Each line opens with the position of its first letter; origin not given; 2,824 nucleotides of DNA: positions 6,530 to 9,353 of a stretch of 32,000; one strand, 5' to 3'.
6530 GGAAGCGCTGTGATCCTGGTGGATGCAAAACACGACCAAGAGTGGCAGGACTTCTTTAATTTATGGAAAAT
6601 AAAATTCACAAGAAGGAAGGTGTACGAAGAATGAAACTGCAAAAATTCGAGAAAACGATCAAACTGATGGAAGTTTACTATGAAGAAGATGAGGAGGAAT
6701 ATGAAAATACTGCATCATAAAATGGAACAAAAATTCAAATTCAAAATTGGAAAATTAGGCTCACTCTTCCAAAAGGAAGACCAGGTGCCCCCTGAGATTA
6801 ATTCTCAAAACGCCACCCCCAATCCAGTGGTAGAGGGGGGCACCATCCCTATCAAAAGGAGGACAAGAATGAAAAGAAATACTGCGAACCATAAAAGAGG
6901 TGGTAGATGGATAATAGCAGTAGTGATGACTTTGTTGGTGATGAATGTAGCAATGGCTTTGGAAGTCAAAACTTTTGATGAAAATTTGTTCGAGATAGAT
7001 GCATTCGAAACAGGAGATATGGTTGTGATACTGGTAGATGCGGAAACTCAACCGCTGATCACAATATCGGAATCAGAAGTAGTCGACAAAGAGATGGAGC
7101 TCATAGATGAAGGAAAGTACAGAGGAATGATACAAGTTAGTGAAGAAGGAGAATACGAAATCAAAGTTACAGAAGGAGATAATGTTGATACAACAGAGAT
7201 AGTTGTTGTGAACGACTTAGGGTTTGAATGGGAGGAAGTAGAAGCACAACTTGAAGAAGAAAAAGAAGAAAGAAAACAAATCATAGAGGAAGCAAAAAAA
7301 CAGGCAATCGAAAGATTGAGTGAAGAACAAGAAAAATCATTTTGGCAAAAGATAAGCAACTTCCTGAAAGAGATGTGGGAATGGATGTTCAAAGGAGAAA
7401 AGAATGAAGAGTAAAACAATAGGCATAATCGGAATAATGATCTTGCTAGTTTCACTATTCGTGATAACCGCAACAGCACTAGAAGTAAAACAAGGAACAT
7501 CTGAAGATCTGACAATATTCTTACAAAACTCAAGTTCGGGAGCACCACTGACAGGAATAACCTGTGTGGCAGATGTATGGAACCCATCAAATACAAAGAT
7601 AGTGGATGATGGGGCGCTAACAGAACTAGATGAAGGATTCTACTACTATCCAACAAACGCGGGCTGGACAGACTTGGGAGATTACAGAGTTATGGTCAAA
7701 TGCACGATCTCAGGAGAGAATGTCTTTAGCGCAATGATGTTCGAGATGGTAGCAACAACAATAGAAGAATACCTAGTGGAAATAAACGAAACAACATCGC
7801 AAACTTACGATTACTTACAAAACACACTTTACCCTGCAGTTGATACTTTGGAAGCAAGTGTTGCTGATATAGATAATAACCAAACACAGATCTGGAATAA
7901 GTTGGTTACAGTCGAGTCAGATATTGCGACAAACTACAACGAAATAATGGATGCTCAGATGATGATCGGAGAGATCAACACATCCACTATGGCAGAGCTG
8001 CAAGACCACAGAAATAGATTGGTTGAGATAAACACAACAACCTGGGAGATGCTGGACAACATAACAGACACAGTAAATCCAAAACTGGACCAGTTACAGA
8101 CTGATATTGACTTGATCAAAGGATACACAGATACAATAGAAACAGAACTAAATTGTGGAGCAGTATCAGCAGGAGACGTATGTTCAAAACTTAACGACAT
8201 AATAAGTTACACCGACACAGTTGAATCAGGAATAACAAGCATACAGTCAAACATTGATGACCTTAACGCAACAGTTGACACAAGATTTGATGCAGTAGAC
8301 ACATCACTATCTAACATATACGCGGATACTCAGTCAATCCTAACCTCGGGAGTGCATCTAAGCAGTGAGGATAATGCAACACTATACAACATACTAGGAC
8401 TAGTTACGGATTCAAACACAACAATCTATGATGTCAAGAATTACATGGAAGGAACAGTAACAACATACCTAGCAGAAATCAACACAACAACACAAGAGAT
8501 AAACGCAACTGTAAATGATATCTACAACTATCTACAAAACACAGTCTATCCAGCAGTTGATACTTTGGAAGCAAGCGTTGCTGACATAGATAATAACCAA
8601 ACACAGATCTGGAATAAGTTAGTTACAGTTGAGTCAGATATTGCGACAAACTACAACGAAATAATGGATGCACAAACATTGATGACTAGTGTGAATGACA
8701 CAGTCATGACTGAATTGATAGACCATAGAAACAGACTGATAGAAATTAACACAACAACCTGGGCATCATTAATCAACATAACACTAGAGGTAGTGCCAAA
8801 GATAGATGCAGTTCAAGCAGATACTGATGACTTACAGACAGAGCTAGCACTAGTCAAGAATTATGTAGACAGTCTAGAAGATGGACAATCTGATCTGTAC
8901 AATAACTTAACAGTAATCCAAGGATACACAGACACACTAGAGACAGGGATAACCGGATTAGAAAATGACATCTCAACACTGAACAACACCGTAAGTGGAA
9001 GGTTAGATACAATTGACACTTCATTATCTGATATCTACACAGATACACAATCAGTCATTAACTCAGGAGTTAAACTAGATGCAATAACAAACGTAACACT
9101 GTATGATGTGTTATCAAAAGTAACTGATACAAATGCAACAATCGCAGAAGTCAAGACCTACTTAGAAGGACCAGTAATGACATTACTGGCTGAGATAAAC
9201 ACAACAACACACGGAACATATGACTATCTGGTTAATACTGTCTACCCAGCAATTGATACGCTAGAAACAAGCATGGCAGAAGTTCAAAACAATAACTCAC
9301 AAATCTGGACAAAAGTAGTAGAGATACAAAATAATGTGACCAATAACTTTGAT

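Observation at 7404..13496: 2030-aa protein with heptad-like spacing, saturated with N-glycosylation sequons and built from two families of very long repeats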

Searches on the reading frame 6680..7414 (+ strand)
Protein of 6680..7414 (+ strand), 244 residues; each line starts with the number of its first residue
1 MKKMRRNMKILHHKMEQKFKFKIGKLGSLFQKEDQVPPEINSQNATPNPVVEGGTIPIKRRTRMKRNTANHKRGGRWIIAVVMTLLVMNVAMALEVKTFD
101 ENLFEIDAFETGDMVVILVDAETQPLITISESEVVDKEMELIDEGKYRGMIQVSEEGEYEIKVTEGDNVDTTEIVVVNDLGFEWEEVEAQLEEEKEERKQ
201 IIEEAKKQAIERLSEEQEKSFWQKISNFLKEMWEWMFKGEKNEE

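Call 6: search_protein_families(library=pfam, proteins=[window:6680-7414:+], max_evalue=0.1)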
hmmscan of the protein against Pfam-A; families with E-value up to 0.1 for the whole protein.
window:6680-7414:+ (244 aa): 4 families
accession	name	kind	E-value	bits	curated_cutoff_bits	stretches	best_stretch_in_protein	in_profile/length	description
PF17887.7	Jak1_Phl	-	0.016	15.5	26.1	1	151-228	9-88/140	Jak1 pleckstrin homology-like domain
PF06188.17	HrpE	-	0.032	14.6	23.5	1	161-232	7-80/191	HrpE/YscL/FliH and V-type ATPase subunit E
PF03726.19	PNPase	-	0.044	14.7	24.6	0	193-232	21-61/81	Polyribonucleotide nucleotidyltransferase, RNA binding domain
PF24564.1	DUF7605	-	0.087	13.2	27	1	176-232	54-108/183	Domain of unknown function (DUF7605)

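Call 46: search_protein_families(library=ncbifam, proteins=[window:6680-7414:+], max_evalue=0.01)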
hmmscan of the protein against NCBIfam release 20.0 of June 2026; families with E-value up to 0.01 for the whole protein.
window:6680-7414:+ (244 aa): 0 families

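Call 78: search_protein_families(library=phrogs, proteins=[window:6680-7414:+], max_evalue=0.001)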
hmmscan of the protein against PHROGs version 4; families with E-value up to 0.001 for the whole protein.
window:6680-7414:+ (244 aa): 0 families

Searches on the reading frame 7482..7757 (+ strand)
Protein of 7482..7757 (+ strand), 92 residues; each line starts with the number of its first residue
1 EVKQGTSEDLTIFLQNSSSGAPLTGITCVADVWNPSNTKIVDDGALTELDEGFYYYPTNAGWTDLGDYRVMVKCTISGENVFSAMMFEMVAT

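Call 54: search_protein_families(library=pfam, proteins=[window:7482-7757:+], max_evalue=1)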
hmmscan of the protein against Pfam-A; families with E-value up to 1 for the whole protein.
window:7482-7757:+ (92 aa): 0 families

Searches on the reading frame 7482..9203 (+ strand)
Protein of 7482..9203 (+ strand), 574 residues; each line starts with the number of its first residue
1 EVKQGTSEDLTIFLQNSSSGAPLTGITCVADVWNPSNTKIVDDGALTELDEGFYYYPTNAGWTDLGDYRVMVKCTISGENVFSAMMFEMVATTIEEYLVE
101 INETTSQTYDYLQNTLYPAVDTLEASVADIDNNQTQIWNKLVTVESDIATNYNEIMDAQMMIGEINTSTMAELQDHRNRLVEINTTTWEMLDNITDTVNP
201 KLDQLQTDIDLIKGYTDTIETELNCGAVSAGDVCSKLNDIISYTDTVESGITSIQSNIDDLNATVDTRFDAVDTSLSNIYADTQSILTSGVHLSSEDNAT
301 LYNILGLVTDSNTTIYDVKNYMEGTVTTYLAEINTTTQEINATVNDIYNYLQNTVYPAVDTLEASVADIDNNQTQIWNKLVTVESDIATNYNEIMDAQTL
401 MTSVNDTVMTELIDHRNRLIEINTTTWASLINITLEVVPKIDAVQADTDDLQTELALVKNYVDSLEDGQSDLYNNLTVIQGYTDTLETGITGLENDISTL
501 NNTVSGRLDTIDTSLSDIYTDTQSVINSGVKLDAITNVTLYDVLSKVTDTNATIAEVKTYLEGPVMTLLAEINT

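Call 40: predict_structure(alignment_id=A2)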
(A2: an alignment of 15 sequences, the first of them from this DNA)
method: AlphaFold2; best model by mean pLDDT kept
length: 574 residues; sequences in the alignment: 15
mean_pLDDT: 75.9   pTM: 0.32
mean pLDDT of the five models: 75.9, 70.9, 65.7, 64.6, 59.8
residues with pLDDT >= 90: 4; 70-90: 453; 50-70: 106; < 50: 11
segments of 3 or more residues with pLDDT < 50: 4-8, 90-94
pLDDT, mean of each block of 10 residues (from residue 1): 53 76 83 83 82 71 68 83 69 52 71 75 76 74 72 68 65 61 63 70 75 74 65 76 81 84 85 87 85 83 88 86 82 82 82 77 79 76 71 68 73 76 76 77 79 77 71 70 73 78 82 86 82 80 87 84 76 64
secondary structure, 60 per line:
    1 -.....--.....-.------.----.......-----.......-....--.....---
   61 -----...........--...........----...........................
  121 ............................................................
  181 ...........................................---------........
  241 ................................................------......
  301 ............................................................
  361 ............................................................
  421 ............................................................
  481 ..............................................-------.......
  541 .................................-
elements in order: E2-6 E9-13 E27-33 E39-45 E47-50 E53-57 E66-76 E79-89 H94-223 H233-288 H295-526 H534-573

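Call 51: fold_search(model_id=the predicted structure, library=pdb)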
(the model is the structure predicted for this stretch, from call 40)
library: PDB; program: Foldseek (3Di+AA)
matches with E <= 10: 883; with E <= 0.001: 4
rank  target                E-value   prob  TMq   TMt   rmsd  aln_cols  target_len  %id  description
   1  9a65_B                3.6e-05  1.00  0.31  0.27  26.5       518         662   10  Integrative model of YVAQ-MCPB by crosslinking MS and deep learning (released 2024-09-18)
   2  9a69_B                5.9e-05  1.00  0.29  0.26  26.4       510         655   11  Integrative model of MCPB-MCPC by crosslinking MS and deep learning (released 2024-09-18)
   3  2ch7_A                9.4e-04  1.00  0.27  0.48  14.4       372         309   12  Crystal structure of the cytoplasmic domain of a bacterial chemoreceptor from Thermotoga maritima (released 2006-04-18)
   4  7zr1_C                9.9e-04  0.98  0.21  0.17  17.9       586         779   12  Chaetomium thermophilum Mre11-Rad50-Nbs1 complex bound to ATPyS (composite structure) (released 2023-01-11)
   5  2ch7_B                1.2e-03  1.00  0.29  0.46  11.8       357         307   14  Crystal structure of the cytoplasmic domain of a bacterial chemoreceptor from Thermotoga maritima (released 2006-04-18)
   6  7zr1_D                1.4e-03  0.93  0.17  0.15  18.9       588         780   10  Chaetomium thermophilum Mre11-Rad50-Nbs1 complex bound to ATPyS (composite structure) (released 2023-01-11)
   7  9a65_A                3.3e-03  1.00  0.31  0.31  10.0       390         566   14  Integrative model of YVAQ-MCPB by crosslinking MS and deep learning (released 2024-09-18)
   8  6h2x                  5.2e-03  0.77  0.12  0.18  23.1       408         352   10  MukB coiled-coil elbow from E. coli (released 2019-03-06)
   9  3zx6_A                6.2e-03  0.98  0.21  0.33  15.7       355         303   14  Structure of Hamp(AF1503)-Tsr fusion - Hamp (A291V) mutant (released 2012-02-29)
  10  3zx6_B                1.3e-02  0.97  0.21  0.35  17.5       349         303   12  Structure of Hamp(AF1503)-Tsr fusion - Hamp (A291V) mutant (released 2012-02-29)
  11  8q72_A                2.1e-02  0.25  0.14  0.13  51.8       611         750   11  E. coli plasmid-borne JetABCD(E248A) core in a cleavage-competent state (released 2024-01-31)
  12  9qxx_A                2.3e-02  0.51  0.18  0.15  55.0       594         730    9  JetABC DNA loaded state dimer (released 2025-10-01)
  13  6tn6                  2.5e-02  1.00  0.11  0.14   3.9        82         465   11  X-ray structure of the endo-beta-1,4-mannanase from Thermotoga petrophila (released 2020-04-29)
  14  9y6s_7I               2.7e-02  0.91  0.21  0.04  30.7       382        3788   12  96-nm repeat of the Leishmania tarentolae doublet microtubule (released 2025-12-17)
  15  8iyj_V6               2.7e-02  0.69  0.15  0.21  90.8       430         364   11  Cryo-EM structure of the 48-nm repeat doublet microtubule from mouse sperm (released 2023-07-05)
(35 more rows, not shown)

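Call 85: fold_search(model_id=the predicted structure, library=viral)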
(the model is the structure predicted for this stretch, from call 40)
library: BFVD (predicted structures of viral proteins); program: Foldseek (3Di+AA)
matches with E <= 10: 718; with E <= 0.001: 18
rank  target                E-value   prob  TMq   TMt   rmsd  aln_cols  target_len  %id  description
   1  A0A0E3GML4            3.5e-05  1.00  0.27  0.14  16.8       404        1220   12  Tail fiber protein [Enterobacteria phage JenK1]
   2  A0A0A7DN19            5.4e-05  1.00  0.23  0.12  21.7       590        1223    8  Adsorption protein [Lactobacillus phage Ldl1]
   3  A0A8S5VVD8            5.4e-05  1.00  0.16  0.13  32.0       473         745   10  GDSL like Lipase Acylhydrolase [Ackermannviridae sp.]
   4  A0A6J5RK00            1.2e-04  1.00  0.14  0.25  10.6       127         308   15  Uncharacterized protein [uncultured Caudovirales phage]
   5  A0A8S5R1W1            1.3e-04  1.00  0.12  0.14  16.2       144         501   13  PROTEIN (MANNOSE-BINDING PROTEIN A), HOST DEFENSE, METALLOPROTEIN, SUGAR.9A [Siphoviridae sp. ct4Am4]
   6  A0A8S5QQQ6            2.6e-04  1.00  0.12  0.15  13.5       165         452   11  BppU domain protein [Siphoviridae sp. ct8LX107]
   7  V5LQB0                3.4e-04  0.98  0.15  0.12  87.6       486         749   11  (no name in the UniProt tables at hand)
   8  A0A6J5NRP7            4.0e-04  1.00  0.14  0.23   3.5        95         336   21  Uncharacterized protein [uncultured Caudovirales phage]
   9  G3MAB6                4.7e-04  1.00  0.26  0.23  17.3       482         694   12  Gp375 [Bacillus phage G]
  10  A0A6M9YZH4            4.7e-04  0.77  0.11  0.06  88.0       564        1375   12  (no name in the UniProt tables at hand)
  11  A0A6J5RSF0            5.0e-04  1.00  0.13  0.65   2.8        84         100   17  BppU N-terminal domain-containing protein (Fragment) [uncultured Caudovirales phage]
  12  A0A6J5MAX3            5.6e-04  1.00  0.13  0.24  11.7       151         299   16  Uncharacterized protein [uncultured Caudovirales phage]
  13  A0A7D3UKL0            5.9e-04  0.84  0.15  0.12  85.1       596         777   12  (no name in the UniProt tables at hand)
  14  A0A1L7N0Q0            6.6e-04  0.82  0.11  0.08  64.9       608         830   10  Putative SbcC-ATPase [Ralstonia phage RP12]
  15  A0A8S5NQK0            8.7e-04  1.00  0.13  0.30  11.1       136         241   17  BppU domain protein (Fragment) [Siphoviridae sp. ctDXA22]
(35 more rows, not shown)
